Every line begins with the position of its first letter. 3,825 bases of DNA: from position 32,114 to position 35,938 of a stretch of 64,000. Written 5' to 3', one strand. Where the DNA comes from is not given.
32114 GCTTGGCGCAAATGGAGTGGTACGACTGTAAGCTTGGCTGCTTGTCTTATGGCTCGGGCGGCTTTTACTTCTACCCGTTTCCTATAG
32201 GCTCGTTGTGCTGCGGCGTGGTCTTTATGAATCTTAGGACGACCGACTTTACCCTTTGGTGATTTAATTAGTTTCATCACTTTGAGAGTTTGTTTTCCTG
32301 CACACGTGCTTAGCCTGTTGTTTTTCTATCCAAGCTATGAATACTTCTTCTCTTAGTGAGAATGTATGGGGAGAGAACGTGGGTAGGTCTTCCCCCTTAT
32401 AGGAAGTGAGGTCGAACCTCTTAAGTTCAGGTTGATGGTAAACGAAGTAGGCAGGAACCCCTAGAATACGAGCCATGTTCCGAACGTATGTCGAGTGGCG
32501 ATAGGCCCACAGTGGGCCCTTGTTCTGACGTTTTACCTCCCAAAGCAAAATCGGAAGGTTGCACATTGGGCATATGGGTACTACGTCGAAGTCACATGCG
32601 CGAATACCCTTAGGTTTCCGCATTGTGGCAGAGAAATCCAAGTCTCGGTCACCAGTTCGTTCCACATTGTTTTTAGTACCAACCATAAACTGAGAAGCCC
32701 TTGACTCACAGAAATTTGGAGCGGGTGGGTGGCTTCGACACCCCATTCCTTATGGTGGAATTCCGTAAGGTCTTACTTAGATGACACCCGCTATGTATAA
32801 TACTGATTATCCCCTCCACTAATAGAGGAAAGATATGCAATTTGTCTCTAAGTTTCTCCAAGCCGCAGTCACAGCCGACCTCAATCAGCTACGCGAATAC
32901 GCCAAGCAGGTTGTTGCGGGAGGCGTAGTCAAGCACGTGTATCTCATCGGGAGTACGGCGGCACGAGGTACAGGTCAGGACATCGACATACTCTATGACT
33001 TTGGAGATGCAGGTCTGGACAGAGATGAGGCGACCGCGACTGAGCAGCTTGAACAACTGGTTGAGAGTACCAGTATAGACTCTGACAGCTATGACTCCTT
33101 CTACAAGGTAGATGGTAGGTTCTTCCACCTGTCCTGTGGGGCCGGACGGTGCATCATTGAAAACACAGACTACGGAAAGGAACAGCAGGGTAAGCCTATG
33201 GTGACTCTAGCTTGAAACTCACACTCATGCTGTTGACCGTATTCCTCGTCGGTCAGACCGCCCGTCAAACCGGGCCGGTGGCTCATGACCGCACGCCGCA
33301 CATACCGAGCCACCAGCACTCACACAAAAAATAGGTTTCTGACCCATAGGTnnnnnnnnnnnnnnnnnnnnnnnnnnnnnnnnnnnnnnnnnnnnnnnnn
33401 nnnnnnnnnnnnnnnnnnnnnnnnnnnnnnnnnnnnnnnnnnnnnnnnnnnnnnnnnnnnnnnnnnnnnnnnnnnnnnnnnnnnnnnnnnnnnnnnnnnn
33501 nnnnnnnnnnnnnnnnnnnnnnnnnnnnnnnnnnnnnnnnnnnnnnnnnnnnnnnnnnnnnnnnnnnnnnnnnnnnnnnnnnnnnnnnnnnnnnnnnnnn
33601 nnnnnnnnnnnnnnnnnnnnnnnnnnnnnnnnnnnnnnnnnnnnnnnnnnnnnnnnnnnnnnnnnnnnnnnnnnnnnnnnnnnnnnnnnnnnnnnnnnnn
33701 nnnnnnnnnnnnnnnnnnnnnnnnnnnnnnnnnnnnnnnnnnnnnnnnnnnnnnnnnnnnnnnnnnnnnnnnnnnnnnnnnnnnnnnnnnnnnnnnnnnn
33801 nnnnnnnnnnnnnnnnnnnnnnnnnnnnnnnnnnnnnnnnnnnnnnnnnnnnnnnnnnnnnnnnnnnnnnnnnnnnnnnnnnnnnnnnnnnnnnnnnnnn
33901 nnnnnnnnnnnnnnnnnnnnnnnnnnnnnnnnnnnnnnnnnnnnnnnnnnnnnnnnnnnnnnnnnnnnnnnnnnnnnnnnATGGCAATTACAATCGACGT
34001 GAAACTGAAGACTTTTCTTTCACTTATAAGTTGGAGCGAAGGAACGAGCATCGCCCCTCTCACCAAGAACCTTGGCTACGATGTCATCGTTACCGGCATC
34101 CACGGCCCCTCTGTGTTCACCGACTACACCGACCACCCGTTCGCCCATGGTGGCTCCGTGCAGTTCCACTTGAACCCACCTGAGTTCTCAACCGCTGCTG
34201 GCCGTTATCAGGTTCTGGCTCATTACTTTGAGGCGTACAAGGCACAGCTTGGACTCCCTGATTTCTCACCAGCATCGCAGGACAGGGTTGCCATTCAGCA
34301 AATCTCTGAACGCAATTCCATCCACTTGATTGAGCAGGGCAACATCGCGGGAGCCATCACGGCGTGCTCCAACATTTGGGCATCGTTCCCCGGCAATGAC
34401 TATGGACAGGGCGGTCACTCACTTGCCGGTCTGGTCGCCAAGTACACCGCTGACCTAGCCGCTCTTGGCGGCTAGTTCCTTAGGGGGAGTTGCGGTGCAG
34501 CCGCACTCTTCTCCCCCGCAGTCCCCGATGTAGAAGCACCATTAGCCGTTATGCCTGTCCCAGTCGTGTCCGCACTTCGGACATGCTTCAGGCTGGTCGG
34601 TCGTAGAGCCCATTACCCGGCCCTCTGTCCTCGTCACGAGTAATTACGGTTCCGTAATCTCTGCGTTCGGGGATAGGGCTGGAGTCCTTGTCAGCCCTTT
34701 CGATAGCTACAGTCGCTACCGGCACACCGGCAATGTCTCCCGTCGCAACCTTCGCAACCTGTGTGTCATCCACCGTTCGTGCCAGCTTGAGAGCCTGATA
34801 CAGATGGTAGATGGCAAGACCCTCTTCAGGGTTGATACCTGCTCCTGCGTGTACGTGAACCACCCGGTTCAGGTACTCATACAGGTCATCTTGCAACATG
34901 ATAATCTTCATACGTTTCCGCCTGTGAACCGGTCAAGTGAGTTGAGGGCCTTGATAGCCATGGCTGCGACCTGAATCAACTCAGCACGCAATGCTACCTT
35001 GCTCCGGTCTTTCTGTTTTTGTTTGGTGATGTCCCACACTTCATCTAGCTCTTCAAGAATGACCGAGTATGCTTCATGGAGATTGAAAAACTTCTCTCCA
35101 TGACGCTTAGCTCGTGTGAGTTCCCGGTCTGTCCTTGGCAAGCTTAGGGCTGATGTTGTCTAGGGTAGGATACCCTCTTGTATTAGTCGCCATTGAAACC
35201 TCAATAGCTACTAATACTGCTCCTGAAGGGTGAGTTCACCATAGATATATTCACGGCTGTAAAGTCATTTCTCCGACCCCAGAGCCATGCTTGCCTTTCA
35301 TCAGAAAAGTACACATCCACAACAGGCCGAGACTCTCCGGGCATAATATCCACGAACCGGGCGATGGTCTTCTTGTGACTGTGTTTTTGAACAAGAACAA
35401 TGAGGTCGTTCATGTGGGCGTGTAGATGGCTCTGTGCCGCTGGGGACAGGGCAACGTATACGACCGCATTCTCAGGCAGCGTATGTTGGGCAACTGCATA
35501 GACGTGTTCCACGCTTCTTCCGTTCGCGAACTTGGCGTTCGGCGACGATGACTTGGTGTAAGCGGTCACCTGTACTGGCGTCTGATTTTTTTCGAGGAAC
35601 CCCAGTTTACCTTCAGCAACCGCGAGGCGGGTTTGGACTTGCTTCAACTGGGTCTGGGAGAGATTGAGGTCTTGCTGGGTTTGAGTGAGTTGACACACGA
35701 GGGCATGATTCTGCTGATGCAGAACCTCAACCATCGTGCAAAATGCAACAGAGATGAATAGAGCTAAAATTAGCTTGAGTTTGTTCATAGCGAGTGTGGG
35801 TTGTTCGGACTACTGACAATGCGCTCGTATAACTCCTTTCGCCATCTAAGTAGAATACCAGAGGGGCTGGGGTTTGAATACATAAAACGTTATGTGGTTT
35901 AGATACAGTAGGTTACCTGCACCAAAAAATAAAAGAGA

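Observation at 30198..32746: Compact four-gene minus-strand accessory operon (PD-(D/E)xK nuclease, AT-hook protein, two unknowns) embedded against the phage gene flow: candidate uncharacterised defence or anti-defence/DNA-modification system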

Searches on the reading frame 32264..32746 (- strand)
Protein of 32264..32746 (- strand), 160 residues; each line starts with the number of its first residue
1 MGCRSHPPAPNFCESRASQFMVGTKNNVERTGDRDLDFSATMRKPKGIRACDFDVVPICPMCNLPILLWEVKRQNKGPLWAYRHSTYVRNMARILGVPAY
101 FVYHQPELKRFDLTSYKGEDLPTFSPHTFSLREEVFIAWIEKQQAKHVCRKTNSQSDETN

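Call 3: search_protein_families(library=pfam, proteins=[window:32264-32746:-], max_evalue=0.1)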
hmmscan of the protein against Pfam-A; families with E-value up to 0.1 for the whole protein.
window:32264-32746:- (160 aa): 0 families

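Call 4: search_protein_families(library=phrogs, proteins=[window:32264-32746:-], max_evalue=0.01)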
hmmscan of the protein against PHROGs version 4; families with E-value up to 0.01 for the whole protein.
window:32264-32746:- (160 aa): 0 families

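Call 6: search_protein_families(library=padloc, proteins=[window:32264-32746:-], max_evalue=0.1)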
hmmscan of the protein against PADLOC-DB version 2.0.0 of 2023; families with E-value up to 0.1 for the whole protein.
window:32264-32746:- (160 aa): 1 family
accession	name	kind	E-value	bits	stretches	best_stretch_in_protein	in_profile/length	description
PDLC01921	CARF6--CARF_CARF_CARF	-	0.047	11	1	51-109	101-156/298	-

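Call 7: search_protein_families(library=ncbifam, proteins=[window:32264-32746:-], max_evalue=0.1)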
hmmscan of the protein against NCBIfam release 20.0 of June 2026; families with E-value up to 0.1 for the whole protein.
window:32264-32746:- (160 aa): 0 families

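Call 48: search_solved_structures(query=A2, max_evalue=10)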
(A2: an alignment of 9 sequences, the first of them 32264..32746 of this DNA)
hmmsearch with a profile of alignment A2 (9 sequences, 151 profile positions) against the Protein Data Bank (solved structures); distinct sequences matched with E-value up to 10: 0.

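Call 81: search_protein_representatives(alignment_id=A8)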
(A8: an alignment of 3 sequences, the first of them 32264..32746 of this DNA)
Query: 3 sequences, 134 profile positions. Proteins with E-value up to 0.001 (for the whole library): 96; up to 1e-10: 21; up to 1e-30: 4. The best 96 are listed.
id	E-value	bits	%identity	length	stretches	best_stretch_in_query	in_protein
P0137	7.8e-53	194.1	-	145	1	4-133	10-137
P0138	1.1e-40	154.8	-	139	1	7-133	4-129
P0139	6.6e-35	136.1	-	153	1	7-133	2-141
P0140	5.6e-32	126.7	-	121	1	8-125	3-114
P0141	1.6e-27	112.3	-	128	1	7-133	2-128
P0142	4.8e-27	110.7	-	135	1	10-133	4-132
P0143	5.7e-26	107.2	-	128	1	9-129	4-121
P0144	3.3e-23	98.3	-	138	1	9-131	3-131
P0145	5.8e-21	91.0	-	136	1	7-133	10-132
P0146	2.2e-19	85.9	-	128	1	7-124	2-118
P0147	2.3e-18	82.6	-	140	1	6-130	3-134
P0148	1.3e-17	80.2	-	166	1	4-130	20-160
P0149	2.6e-17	79.2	-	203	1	9-131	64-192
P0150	2.4e-16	76.0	-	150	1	8-130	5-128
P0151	3.1e-16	75.7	-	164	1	7-131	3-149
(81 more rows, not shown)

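Call 83: search_solved_structures(query=A9, max_evalue=10, show_alignments=2)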
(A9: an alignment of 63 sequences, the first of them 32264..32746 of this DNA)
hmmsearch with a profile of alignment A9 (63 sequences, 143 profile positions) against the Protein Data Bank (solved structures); distinct sequences matched with E-value up to 10: 7.
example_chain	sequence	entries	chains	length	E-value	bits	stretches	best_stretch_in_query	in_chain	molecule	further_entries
5yaa_A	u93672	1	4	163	0.082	16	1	26-100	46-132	Meiosis regulator and mRNA stability factor 1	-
6fdl_A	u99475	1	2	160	0.2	14.8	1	28-130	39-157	Meiosis regulator and mRNA stability factor 1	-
5x6o_C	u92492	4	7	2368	0.46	13.6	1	31-74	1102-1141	Serine/threonine-protein kinase MEC1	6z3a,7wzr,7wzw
6z2w_E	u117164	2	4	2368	0.46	13.6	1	31-74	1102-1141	Serine/threonine-protein kinase MEC1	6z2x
1ile_A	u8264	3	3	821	0.46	13.6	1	33-73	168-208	ISOLEUCYL-TRNA SYNTHETASE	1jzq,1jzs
2r5f_A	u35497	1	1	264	1.2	12.3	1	62-101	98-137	Transcriptional regulator, putative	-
9s82_A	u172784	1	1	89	1.3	12.1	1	60-96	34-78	JUBO2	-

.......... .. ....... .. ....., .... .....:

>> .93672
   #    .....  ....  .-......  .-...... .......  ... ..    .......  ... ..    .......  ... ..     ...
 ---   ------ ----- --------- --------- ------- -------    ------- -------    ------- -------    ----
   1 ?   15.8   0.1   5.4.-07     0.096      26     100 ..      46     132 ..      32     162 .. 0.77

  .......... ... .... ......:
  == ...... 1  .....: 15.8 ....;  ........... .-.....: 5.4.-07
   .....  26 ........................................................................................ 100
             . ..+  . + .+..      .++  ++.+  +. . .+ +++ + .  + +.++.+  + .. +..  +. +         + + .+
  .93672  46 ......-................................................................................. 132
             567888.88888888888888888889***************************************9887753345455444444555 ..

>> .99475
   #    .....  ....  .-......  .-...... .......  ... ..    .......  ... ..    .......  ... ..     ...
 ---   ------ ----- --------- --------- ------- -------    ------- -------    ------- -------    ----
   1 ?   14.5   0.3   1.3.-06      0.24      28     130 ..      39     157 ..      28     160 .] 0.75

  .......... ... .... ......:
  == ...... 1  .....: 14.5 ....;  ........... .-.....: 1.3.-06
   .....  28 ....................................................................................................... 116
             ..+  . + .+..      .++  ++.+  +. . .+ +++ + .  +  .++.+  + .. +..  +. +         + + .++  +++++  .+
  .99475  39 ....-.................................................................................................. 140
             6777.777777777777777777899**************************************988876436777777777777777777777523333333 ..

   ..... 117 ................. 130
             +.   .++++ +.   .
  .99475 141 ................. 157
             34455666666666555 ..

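Call 84: search_protein_families(library=pfam, alignment_id=A9, max_evalue=0.05)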
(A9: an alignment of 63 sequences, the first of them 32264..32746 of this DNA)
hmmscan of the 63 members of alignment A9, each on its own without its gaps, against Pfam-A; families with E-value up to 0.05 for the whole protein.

A. member 1, window:32264-32746:- (160 aa): 0 families

B. families by the number of members that match (of 63 scanned): 11 families
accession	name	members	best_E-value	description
PF03264.19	Cytochrom_NNT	1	0.0012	NapC/NirT cytochrome c family, N-terminal region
PF16654.10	DAPDH_C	1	0.0016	Diaminopimelic acid dehydrogenase C-terminal domain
PF04031.18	Las1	1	0.015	Las1-like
PF23108.1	Zf-C2H2_ZNF451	1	0.016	Two consecutive Zinc fingers C2H2 type, ZNF451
PF04071.17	zf-like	1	0.022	Cysteine-rich small domain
PF07372.17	DUF1491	1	0.025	Protein of unknown function (DUF1491)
PF06750.18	A24_N_bact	1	0.029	Bacterial Peptidase A24 N-terminal domain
PF05830.17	NodZ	1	0.034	Nodulation protein Z (NodZ)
PF07923.18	N1221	1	0.042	N1221-like protein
PF09851.14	SHOCT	1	0.047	Short C-terminal domain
PF00471.26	Ribosomal_L33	1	0.049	Ribosomal protein L33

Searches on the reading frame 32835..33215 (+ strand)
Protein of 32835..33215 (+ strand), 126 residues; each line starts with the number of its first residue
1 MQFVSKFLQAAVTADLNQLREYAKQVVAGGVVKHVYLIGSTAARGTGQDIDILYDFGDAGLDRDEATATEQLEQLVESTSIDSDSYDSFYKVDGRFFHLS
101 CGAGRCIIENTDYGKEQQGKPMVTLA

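Call 3: search_protein_families(library=pfam, proteins=[window:32835-33215:+], max_evalue=0.1)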
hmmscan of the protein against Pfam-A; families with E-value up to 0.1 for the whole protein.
window:32835-33215:+ (126 aa): 1 family
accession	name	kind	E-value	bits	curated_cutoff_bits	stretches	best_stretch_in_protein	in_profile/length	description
PF18765.7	Polbeta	-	0.084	13.5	26.9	1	31-87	12-68/93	Polymerase beta, Nucleotidyltransferase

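Call 4: search_protein_families(library=phrogs, proteins=[window:32835-33215:+], max_evalue=0.01)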
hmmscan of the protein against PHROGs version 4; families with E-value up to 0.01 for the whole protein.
window:32835-33215:+ (126 aa): 0 families

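Call 6: search_protein_families(library=padloc, proteins=[window:32835-33215:+], max_evalue=0.1)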
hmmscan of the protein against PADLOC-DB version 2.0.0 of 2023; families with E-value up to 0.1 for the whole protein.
window:32835-33215:+ (126 aa): 2 families
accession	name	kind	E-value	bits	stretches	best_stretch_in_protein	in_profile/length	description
PDLC04744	PDC-M63A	-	0.01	13.8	1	3-86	26-111/152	-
PDLC04904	PDC-S09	-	0.016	13.4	1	14-77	7-72/104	-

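Call 7: search_protein_families(library=ncbifam, proteins=[window:32835-33215:+], max_evalue=0.1)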
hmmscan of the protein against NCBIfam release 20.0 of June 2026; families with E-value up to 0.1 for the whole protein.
window:32835-33215:+ (126 aa): 0 families

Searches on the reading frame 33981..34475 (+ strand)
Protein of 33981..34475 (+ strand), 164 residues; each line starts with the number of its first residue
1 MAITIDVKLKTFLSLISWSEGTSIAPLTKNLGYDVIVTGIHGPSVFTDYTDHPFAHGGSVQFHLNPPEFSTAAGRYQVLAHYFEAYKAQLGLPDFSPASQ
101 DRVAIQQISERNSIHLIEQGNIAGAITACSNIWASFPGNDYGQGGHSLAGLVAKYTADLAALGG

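Call 3: search_protein_families(library=pfam, proteins=[window:33981-34475:+], max_evalue=0.1)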
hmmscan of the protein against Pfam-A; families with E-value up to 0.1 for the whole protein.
window:33981-34475:+ (164 aa): 0 families

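Call 4: search_protein_families(library=phrogs, proteins=[window:33981-34475:+], max_evalue=0.01)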
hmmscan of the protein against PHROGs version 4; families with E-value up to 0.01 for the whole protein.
window:33981-34475:+ (164 aa): 5 families
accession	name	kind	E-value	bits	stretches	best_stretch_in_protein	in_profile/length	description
phrog_17029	-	unknown function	2.3e-52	179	1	6-156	7-158/241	-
phrog_90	-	lysis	2.7e-45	155.6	1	3-161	650-807/1168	endolysin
phrog_17230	-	tail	2e-15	57.5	1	9-159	372-514/580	tail fiber protein/ lysozyme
phrog_28672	-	other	7.3e-08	32.4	1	40-157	36-154/397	metallo-endopeptidase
phrog_7930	-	other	0.0059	15.6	1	71-144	154-228/896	lipoprotein precursor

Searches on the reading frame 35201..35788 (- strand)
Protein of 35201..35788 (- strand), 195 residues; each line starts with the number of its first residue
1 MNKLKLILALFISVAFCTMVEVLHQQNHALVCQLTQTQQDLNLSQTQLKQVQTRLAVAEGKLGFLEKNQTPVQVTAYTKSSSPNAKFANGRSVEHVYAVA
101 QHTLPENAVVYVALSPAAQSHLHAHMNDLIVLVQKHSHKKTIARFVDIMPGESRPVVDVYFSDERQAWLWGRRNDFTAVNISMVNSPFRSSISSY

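Call 95: search_protein_families(library=pfam, proteins=[window:35201-35788:-], max_evalue=0.001)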
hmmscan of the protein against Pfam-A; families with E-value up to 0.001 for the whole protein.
window:35201-35788:- (195 aa): 1 family
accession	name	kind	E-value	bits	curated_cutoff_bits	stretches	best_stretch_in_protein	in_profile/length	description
PF15960.10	DUF4763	-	0.00057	19.6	30.1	1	19-55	93-129/236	Domain of unknown function (DUF4763)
